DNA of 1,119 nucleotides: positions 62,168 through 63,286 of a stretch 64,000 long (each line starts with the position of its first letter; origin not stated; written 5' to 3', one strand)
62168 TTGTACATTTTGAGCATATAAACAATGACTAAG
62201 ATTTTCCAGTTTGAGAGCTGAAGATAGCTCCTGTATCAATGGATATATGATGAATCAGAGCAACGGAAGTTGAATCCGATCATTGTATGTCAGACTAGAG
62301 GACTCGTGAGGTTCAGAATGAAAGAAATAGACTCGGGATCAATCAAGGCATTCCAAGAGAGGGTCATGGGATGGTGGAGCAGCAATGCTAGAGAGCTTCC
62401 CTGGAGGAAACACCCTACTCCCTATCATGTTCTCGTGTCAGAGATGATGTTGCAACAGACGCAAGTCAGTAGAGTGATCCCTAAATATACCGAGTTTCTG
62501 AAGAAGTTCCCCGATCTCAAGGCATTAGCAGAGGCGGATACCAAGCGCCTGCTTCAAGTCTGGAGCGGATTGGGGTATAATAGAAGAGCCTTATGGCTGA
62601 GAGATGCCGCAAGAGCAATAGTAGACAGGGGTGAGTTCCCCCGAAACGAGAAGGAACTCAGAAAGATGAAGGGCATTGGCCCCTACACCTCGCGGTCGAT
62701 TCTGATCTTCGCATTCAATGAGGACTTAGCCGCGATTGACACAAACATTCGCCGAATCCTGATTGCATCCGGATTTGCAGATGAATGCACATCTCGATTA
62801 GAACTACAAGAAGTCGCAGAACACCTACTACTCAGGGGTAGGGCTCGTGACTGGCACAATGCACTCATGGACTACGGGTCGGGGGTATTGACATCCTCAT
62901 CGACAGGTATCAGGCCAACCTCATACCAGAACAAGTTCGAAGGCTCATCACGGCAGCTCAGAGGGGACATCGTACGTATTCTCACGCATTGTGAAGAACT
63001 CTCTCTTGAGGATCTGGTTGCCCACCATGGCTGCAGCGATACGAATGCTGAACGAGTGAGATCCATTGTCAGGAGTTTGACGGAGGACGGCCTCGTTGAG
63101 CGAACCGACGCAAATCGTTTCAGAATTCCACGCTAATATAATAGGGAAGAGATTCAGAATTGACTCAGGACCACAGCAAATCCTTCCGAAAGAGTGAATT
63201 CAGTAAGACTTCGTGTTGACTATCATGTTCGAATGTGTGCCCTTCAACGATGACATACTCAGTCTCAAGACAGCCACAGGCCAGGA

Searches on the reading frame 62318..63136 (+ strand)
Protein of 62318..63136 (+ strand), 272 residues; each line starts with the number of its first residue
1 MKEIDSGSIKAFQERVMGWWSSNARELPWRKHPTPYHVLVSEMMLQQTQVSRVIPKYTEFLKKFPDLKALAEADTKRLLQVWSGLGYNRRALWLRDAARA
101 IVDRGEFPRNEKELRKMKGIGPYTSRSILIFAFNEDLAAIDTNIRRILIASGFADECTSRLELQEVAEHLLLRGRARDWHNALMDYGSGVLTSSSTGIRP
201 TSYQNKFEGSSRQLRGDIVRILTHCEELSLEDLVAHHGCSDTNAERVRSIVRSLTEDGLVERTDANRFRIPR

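Call 32: search_protein_families(library=pfam, proteins=[window:62318-63136:+], max_evalue=5)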
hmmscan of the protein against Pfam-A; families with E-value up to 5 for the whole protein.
window:62318-63136:+ (272 aa): 7 families
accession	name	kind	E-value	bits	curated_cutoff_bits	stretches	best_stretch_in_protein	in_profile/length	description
PF00730.31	HhH-GPD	-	4.9e-18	65.9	26.2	1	40-162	1-97/108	HhH-GPD superfamily base excision DNA repair protein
PF14520.12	HHH_5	-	0.0023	18.8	27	0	61-81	19-40/57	Helix-hairpin-helix domain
PF00633.29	HHH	-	0.0043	17.3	24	1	105-129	4-28/30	Helix-hairpin-helix motif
PF12826.13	HHH_2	-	0.012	16.2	27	0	61-81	20-40/64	Helix-hairpin-helix motif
PF16934.11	Mersacidin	-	0.044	14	27.6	1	226-245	6-25/34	Two-component Enterococcus faecalis cytolysin (EFC)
PF21980.2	MksE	-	0.062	14.1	27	1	203-270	86-151/163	Condensin complex protein MksE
PF09339.16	HTH_IclR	-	0.15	12.3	22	1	217-263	7-51/52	IclR helix-turn-helix domain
